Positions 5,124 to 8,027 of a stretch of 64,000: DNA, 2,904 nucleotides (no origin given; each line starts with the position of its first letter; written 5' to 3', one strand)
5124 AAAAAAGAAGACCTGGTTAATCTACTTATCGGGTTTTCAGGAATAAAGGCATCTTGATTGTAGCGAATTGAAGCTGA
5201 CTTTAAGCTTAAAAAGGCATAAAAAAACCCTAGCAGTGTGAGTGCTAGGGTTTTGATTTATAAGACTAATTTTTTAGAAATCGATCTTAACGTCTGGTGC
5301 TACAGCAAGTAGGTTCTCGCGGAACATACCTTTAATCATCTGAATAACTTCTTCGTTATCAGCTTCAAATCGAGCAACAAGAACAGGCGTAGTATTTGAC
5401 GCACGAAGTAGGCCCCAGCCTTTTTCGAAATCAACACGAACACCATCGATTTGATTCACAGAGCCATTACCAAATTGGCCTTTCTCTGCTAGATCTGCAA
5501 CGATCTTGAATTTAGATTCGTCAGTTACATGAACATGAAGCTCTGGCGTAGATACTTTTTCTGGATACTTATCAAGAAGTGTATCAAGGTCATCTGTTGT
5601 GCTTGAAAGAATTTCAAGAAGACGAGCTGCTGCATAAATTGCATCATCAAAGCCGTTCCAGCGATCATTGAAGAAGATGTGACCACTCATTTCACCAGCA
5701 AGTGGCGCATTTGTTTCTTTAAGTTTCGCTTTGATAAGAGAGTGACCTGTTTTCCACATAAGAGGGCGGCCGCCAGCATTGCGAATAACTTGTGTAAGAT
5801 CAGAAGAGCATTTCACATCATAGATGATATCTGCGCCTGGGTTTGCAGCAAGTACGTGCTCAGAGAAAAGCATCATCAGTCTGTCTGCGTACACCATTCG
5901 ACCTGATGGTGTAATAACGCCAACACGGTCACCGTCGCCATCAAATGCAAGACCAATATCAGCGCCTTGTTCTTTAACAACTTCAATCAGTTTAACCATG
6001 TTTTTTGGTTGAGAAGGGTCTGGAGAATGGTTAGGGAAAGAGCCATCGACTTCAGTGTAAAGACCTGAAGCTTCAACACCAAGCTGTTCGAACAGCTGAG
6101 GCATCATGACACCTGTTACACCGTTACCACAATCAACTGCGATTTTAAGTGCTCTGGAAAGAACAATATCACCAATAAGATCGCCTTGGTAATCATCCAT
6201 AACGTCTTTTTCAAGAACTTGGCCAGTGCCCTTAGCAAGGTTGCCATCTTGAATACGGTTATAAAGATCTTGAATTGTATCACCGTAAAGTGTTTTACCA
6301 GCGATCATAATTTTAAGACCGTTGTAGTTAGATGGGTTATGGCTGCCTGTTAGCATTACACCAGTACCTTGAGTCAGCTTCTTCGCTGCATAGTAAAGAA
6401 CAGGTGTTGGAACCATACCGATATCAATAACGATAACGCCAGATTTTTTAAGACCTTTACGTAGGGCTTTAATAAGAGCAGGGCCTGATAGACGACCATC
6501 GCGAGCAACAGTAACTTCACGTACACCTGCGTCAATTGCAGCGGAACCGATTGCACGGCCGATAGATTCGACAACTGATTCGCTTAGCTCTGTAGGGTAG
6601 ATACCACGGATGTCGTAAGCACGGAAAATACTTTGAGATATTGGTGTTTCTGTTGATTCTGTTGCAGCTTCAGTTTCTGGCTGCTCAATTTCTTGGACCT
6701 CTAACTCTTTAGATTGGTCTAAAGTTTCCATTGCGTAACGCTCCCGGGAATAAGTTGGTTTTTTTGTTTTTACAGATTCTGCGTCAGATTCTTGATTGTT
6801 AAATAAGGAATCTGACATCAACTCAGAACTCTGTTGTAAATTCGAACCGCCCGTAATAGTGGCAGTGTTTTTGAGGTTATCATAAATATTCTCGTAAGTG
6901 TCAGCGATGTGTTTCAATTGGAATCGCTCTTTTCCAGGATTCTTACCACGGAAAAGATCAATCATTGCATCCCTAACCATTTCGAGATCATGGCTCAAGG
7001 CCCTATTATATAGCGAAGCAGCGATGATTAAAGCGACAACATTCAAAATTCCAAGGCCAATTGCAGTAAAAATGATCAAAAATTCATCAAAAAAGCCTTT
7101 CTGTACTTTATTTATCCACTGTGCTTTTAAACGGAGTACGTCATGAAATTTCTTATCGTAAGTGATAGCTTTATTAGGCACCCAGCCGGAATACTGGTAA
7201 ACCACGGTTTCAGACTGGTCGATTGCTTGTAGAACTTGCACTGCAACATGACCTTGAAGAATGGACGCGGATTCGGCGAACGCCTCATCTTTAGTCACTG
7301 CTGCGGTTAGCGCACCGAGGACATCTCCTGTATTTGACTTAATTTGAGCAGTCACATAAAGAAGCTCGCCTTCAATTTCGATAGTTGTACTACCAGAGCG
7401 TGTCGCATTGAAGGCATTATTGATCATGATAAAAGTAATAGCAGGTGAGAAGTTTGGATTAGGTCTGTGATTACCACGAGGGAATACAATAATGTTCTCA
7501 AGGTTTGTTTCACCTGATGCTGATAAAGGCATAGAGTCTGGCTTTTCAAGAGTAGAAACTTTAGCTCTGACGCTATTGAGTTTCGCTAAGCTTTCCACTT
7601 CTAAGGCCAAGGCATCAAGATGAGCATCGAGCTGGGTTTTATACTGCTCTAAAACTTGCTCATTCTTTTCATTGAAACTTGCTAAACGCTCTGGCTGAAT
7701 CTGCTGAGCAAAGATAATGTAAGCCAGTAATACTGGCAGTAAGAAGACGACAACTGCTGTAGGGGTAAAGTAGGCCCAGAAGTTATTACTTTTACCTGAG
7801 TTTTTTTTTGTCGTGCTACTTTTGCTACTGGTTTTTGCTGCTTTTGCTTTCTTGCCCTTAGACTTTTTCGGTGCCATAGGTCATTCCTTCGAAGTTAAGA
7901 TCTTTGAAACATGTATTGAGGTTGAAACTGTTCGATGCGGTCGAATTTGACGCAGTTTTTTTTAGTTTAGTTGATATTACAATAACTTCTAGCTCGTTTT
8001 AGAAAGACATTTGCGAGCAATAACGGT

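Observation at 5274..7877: Phosphomannomutase/phosphoglucomutase fused to a two-TM, periplasmic-domain N-terminal module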

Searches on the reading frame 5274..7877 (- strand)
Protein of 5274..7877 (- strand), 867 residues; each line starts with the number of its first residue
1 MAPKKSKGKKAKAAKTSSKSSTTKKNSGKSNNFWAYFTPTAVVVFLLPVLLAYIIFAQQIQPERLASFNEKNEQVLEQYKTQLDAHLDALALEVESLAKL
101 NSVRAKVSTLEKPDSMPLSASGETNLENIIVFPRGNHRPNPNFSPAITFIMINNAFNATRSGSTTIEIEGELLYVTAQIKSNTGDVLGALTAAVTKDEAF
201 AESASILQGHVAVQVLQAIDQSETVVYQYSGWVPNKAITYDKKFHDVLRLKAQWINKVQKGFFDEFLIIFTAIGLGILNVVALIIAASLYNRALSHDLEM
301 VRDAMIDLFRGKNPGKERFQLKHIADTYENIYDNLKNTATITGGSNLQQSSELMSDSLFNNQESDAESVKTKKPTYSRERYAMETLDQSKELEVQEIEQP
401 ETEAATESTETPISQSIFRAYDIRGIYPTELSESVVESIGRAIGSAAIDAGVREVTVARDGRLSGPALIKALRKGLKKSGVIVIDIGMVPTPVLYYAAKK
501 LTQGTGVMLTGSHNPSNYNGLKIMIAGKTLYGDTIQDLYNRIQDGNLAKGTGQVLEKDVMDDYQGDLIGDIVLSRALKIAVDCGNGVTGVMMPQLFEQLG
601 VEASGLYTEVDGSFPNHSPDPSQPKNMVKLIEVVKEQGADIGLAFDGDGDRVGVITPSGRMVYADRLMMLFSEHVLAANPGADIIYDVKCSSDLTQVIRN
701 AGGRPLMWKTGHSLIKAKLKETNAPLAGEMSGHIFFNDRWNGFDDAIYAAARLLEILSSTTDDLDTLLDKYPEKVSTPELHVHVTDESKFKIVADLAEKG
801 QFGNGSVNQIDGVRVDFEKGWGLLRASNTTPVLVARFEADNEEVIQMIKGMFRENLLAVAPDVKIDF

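Call 3: search_protein_families(library=pfam, proteins=[window:5274-7877:-], max_evalue=1)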
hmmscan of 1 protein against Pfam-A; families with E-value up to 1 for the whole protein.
window:5274-7877:- (867 aa): 8 families
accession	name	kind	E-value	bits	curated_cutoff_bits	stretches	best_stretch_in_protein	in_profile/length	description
PF02878.22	PGM_PMM_I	-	2.2e-31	108.8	22.5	1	417-545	3-134/138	Phosphoglucomutase/phosphomannomutase, alpha/beta/alpha domain I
PF02879.22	PGM_PMM_II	-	4e-25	88.8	29.3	1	570-659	14-103/103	Phosphoglucomutase/phosphomannomutase, alpha/beta/alpha domain II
PF02880.22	PGM_PMM_III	-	1.7e-23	83.4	20.7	1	665-772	3-112/115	Phosphoglucomutase/phosphomannomutase, alpha/beta/alpha domain III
PF00408.26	PGM_PMM_IV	-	1.2e-12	48.1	23.1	1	780-853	2-66/68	Phosphoglucomutase/phosphomannomutase, C-terminal domain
PF21121.2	Nup49_C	-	0.02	15.9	28.5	1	757-819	6-72/87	Nucleoporin Nup49 C-terminal helical region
PF21233.3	RIOX1_C_WH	-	0.046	14.1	27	1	751-800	73-121/129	Ribosomal oxygenase 1, C-terminal winged helix domain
PF22788.2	COP9_hel_rpt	-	0.12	12.3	27.2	1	63-115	5-57/232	COP9 signalosome complex subunit 3, N-terminal helical repeats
PF06295.17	ZapG-like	-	0.99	9.9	33.5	0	42-98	6-62/123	Z-ring associated protein G-like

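Call 4: search_protein_families(library=ncbifam, proteins=[window:5274-7877:-], max_evalue=1)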
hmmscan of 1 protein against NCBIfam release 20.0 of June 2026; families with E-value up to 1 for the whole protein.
window:5274-7877:- (867 aa): 7 families
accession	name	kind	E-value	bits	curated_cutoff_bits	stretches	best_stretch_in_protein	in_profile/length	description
NF046027.1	PhglucPhmanMutPgmG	equivalog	6.4e-151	503.1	600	1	414-856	6-450/460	phosphoglucomutase/phosphomannomutase PgmG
TIGR03990.1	Arch_GlmM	equivalog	5.4e-102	341.9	439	1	416-852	2-440/444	phosphoglucosamine mutase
NF007088.0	PRK09542.1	equivalog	4.3e-94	316.1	618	1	414-849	8-446/456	phosphomannomutase/phosphoglucomutase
NF011943.0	PRK15414.1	subfamily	9e-56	189.8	801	1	416-842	5-439/456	phosphomannomutase CpsG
TIGR01455.1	glmM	equivalog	7.2e-50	169.9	447.55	1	423-848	6-432/442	phosphoglucosamine mutase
NF005737.0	PRK07564.1-1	equivalog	1.7e-07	30.2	378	1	572-675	201-306/543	alpha-D-glucose phosphate-specific phosphoglucomutase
TIGR01132.1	pgm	equivalog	0.00068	18.2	778.05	1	456-661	82-321/546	phosphoglucomutase (alpha-D-glucose-1,6-bisphosphate-dependent)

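Call 19: find_homologous_proteins(query=window:5274-7877:-, max_evalue=1e-10)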
Query window:5274-7877:- (867 aa): 2538 proteins with E <= 1e-10 among 8000 candidates; the best 120 are listed.
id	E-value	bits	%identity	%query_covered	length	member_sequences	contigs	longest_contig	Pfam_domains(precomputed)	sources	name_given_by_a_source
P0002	0.0e+0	1916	99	100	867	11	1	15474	PF02878.23,PF00408.27,PF02879.23,PF02880.23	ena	-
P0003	0.0e+0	1175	61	99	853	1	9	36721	PF02878.23,PF00408.27,PF02879.23,PF02880.23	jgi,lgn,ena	-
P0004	0.0e+0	1152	58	99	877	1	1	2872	PF02878.23,PF00408.27,PF02879.23,PF02880.23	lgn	-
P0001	0.0e+0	1075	100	56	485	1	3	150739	PF02878.23,PF00408.27,PF02879.23,PF02880.23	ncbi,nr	ncbi:MAG TPA: phosphomannomutase/phosphoglucomutase [Gammaproteobacteria bacterium]|nr:phosphomannom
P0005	6.4e-260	883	49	99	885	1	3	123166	PF02878.23,PF00408.27,PF02879.23,PF02880.23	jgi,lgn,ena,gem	-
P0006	3.1e-201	689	41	99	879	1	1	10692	PF02878.23,PF00408.27,PF02879.23,PF02880.23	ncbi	-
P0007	1.5e-188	647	56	49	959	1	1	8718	PF02878.23,PF00408.27,PF02879.23,PF02880.23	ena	-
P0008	5.9e-182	625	42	96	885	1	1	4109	PF02878.23,PF00408.27,PF02879.23,PF02880.23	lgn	-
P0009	6.3e-181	621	50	70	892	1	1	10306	PF02878.23,PF00408.27,PF02879.23,PF02880.23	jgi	jgi:phosphomannomutase/phosphoglucomutase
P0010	3.7e-176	606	39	100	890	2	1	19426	PF02878.23,PF00408.27,PF02879.23,PF02880.23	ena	-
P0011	1.5e-174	600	39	99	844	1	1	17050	PF02878.23,PF00408.27,PF02879.23,PF02880.23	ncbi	-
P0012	2.1e-174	600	43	85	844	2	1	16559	PF02878.23,PF00408.27,PF02879.23,PF02880.23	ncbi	-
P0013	6.8e-174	598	58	54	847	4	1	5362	PF02878.23,PF00408.27,PF02879.23,PF02880.23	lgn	-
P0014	7.1e-174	598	59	54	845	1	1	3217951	PF02878.23,PF00408.27,PF02879.23,PF02880.23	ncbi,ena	-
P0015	3.6e-173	596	54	58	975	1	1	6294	PF02878.23,PF00408.27,PF02879.23,PF02880.23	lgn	-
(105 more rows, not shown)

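Call 40: find_encoding_contigs(protein=P0003, flank=8000, max_places=2)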
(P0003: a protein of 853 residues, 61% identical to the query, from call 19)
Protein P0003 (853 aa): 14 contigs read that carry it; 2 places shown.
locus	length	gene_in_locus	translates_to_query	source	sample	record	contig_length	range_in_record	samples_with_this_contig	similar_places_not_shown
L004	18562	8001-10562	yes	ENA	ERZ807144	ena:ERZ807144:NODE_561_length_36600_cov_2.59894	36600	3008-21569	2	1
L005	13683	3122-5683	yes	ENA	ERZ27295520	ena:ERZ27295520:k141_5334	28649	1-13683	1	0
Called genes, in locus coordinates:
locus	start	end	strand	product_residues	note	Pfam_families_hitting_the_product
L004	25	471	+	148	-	PF00364:Biotin_lipoyl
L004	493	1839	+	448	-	PF00289:Biotin_carb_N, PF02222:ATP-grasp, PF02655:ATP-grasp_3 (weak), PF02786:CPSase_L_D2, PF07478:Dala_Dala_lig_C, PF02785:Biotin_carb_C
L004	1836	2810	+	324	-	PF06325:PrmA, PF05175:MTS (weak), PF08241:Methyltransf_11 (weak), PF13649:Methyltransf_25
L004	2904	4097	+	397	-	PF13717:Zn_ribbon_4, PF13719:Zn_ribbon_5 (weak), PF11906:DUF3426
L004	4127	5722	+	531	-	PF04244:DPRP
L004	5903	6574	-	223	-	PF20582:UPF0758_N, PF04002:RadC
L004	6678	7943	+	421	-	PF02441:Flavoprotein, PF04127:DFP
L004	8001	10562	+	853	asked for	PF02878:PGM_PMM_I, PF02879:PGM_PMM_II, PF02880:PGM_PMM_III, PF00408:PGM_PMM_IV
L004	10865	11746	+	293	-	PF00696:AA_kinase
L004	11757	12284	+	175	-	PF06172:Cupin_5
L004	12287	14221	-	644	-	PF25225:DUF7843, PF13387:Lnb_N, PF25222:DUF7840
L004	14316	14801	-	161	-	PF11220:DUF3015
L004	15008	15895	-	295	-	-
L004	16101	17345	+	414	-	PF02518:HATPase_c, PF00072:Response_reg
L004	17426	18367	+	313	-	PF02749:QRPTase_N, PF01729:QRPTase_C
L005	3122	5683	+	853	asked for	PF02878:PGM_PMM_I, PF02879:PGM_PMM_II, PF02880:PGM_PMM_III, PF00408:PGM_PMM_IV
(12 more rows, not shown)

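Call 41: find_encoding_contigs(protein=P0005, flank=8000, max_places=2)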
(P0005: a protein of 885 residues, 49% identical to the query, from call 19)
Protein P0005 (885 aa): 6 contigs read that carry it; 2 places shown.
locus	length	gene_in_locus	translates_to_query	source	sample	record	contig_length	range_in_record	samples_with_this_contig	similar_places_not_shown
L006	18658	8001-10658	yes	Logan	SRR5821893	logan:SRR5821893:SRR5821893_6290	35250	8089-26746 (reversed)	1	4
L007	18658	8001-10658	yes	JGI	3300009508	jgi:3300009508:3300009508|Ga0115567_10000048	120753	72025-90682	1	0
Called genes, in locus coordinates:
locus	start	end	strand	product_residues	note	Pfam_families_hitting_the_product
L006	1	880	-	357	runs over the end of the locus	PF01118:Semialdhyde_dh, PF22698:Semialdhyde_dhC_1, PF02774:Semialdhyde_dhC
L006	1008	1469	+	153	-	PF01220:DHquinase_II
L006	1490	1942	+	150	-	PF00364:Biotin_lipoyl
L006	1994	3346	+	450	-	PF00289:Biotin_carb_N, PF02222:ATP-grasp, PF02786:CPSase_L_D2, PF07478:Dala_Dala_lig_C, PF02785:Biotin_carb_C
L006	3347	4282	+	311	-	PF06325:PrmA, PF13489:Methyltransf_23 (weak), PF05175:MTS (weak), PF13847:Methyltransf_31 (weak), PF08241:Methyltransf_11 (faint), PF13649:Methyltransf_25 (weak)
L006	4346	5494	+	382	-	PF13717:Zn_ribbon_4, PF13719:Zn_ribbon_5, PF11906:DUF3426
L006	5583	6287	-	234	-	PF20582:UPF0758_N, PF04002:RadC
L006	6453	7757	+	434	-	PF02441:Flavoprotein, PF04127:DFP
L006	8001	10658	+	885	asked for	PF02878:PGM_PMM_I, PF02879:PGM_PMM_II, PF02880:PGM_PMM_III, PF00408:PGM_PMM_IV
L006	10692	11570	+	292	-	PF00696:AA_kinase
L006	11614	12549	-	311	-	PF04108:ATG17_like (weak)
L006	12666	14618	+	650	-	PF02518:HATPase_c, PF00072:Response_reg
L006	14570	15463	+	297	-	PF02749:QRPTase_N, PF01729:QRPTase_C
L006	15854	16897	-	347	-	PF18393:MotY_N, PF00691:OmpA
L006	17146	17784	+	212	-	PF00929:RNase_T, PF16473:Rv2179c-like (faint)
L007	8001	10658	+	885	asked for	PF02878:PGM_PMM_I, PF02879:PGM_PMM_II, PF02880:PGM_PMM_III, PF00408:PGM_PMM_IV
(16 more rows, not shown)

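Call 42: find_encoding_contigs(protein=P0006, flank=8000, max_places=2)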
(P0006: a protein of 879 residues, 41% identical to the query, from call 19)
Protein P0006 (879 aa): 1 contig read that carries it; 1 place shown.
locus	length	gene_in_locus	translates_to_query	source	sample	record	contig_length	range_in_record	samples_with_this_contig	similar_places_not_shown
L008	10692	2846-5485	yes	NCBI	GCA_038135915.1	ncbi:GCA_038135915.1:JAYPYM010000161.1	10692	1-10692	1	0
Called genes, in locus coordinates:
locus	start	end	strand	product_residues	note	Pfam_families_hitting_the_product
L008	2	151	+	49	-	?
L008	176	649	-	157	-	PF01668:SmpB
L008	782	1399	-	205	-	-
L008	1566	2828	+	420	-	PF02441:Flavoprotein, PF04127:DFP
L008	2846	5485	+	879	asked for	PF02878:PGM_PMM_I, PF02879:PGM_PMM_II, PF02880:PGM_PMM_III, PF00408:PGM_PMM_IV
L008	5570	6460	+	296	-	PF00696:AA_kinase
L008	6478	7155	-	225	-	-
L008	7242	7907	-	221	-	PF00156:Pribosyltran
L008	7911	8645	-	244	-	PF01138:RNase_PH, PF03725:RNase_PH_C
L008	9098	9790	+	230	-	PF00625:Guanylate_kin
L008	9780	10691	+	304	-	?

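Call 43: find_encoding_contigs(protein=P0002, flank=3000, max_places=2)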
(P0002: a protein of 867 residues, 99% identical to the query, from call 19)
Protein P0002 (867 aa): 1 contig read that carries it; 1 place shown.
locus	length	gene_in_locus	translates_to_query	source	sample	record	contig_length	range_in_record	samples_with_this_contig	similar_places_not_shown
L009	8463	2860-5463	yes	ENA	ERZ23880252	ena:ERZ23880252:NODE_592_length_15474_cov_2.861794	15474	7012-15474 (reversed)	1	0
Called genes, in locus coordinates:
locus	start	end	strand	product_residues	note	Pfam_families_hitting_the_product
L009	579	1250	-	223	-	PF20582:UPF0758_N, PF04002:RadC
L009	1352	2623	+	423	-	PF02441:Flavoprotein, PF04127:DFP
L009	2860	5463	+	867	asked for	PF02878:PGM_PMM_I, PF02879:PGM_PMM_II, PF02880:PGM_PMM_III, PF00408:PGM_PMM_IV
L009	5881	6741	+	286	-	PF00696:AA_kinase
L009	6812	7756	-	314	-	PF07889:DUF1664 (weak)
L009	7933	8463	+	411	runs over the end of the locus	PF02518:HATPase_c, PF00072:Response_reg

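Call 44: find_encoding_contigs(protein=P0004, flank=3000, max_places=1)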
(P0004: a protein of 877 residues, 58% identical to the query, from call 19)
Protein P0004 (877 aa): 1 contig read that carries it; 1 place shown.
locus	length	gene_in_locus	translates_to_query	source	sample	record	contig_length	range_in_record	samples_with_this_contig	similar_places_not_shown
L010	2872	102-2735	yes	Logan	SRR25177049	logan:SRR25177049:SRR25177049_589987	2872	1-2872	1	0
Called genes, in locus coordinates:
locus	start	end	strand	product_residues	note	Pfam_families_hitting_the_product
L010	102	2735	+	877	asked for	PF02878:PGM_PMM_I, PF02879:PGM_PMM_II, PF02880:PGM_PMM_III, PF00408:PGM_PMM_IV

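Call 49: search_solved_structures(query=window:5274-7877:-, max_evalue=1e-20, show_alignments=1)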
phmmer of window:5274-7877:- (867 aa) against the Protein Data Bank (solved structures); distinct sequences matched with E-value up to 1e-20: 23.
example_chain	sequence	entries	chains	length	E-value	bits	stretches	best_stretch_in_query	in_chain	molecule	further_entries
1k35_A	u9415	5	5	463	2.5e-166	558.2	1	413-865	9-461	Phosphomannomutase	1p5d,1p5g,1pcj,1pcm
2fkf_A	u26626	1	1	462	2.7e-166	558.1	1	413-865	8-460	Phosphomannomutase/phosphoglucomutase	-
2h4l_X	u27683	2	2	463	2.8e-166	558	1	413-865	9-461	Phosphomannomutase/phosphoglucomutase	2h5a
4mrq_A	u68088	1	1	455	6.6e-166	556.8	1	415-865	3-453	Phosphomannomutase/phosphoglucomutase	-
1k2y_X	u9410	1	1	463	6.6e-166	556.8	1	413-865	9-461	phosphomannomutase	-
2fkm_X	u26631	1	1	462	9.9e-166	556.2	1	413-865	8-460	Phosphomannomutase/phosphoglucomutase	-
3rsm_A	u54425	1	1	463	1.3e-165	555.8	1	413-865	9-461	Phosphomannomutase/phosphoglucomutase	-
3bkq_X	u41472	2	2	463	4.6e-165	554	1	413-865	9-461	Phosphomannomutase/phosphoglucomutase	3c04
4il8_A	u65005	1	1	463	7e-165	553.4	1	413-865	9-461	Phosphomannomutase/phosphoglucomutase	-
3uw2_A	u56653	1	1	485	1.5e-149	502.7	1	402-866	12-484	Phosphoglucomutase/phosphomannomutase family protein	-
6nn2_A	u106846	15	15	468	3.4e-60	207.2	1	415-843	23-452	Phosphoglucomutase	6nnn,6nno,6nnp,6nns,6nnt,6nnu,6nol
5kl0_A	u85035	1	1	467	4.1e-60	206.9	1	416-843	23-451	Phosphoglucomutase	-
5bmn_A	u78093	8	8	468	4.1e-60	206.9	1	416-843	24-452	Phosphoglucomutase | Phosphomannomutase/phosphoglucomutase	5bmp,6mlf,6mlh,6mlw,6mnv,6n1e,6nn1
9du5_A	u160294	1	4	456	1.2e-56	195.5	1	417-844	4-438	Phosphoglucomutase/phosphomannomutase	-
1wqa_A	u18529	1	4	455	4.7e-56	193.5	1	417-846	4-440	phospho-sugar mutase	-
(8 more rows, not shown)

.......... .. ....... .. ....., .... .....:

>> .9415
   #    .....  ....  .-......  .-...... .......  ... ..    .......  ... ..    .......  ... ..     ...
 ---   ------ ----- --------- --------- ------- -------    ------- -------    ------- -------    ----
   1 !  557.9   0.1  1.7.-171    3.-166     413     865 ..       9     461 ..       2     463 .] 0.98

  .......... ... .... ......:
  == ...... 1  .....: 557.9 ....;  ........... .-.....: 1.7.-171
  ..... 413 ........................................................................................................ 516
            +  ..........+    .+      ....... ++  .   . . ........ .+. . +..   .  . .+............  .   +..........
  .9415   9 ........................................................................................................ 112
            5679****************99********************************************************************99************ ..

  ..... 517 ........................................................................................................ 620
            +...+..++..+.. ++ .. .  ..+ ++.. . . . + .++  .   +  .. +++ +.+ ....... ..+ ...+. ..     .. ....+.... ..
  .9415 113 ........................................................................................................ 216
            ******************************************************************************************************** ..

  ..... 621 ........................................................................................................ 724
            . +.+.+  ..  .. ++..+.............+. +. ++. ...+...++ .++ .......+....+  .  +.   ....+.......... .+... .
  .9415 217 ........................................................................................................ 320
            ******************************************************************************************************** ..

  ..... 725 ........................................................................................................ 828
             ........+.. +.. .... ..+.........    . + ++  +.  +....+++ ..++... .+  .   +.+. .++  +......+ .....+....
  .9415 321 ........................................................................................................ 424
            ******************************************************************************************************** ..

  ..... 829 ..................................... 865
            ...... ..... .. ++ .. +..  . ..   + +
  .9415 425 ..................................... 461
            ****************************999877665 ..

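Call 54: find_related_loci(query=window:5277-7877:-, collection=genome_contigs, flank=5000)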
Query window:5277-7877:- (867 aa) in genome_contigs; peptide patterns used: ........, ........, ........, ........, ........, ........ (x = any residue, [..] = any of these).
22 stretches matched a pattern; 2 encode a relative of the query (tblastn E <= 1e-3); 2 distinct loci.
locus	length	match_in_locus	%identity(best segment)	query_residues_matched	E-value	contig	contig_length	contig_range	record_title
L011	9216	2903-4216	31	417-849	5e-60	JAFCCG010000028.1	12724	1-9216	MAG: Chloroflexi bacterium isolate AB_1215_Bin_59 AB_1215_Bin_59.fna_scaffold_7268, whole genome shotgun sequence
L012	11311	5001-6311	33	410-845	9e-60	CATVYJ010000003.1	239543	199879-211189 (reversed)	MAG TPA_asm: uncultured Veillonellaceae bacterium isolate ERR9353471_bin.14_MetaWRAP_v1.3_MAG genome assembly, contig: E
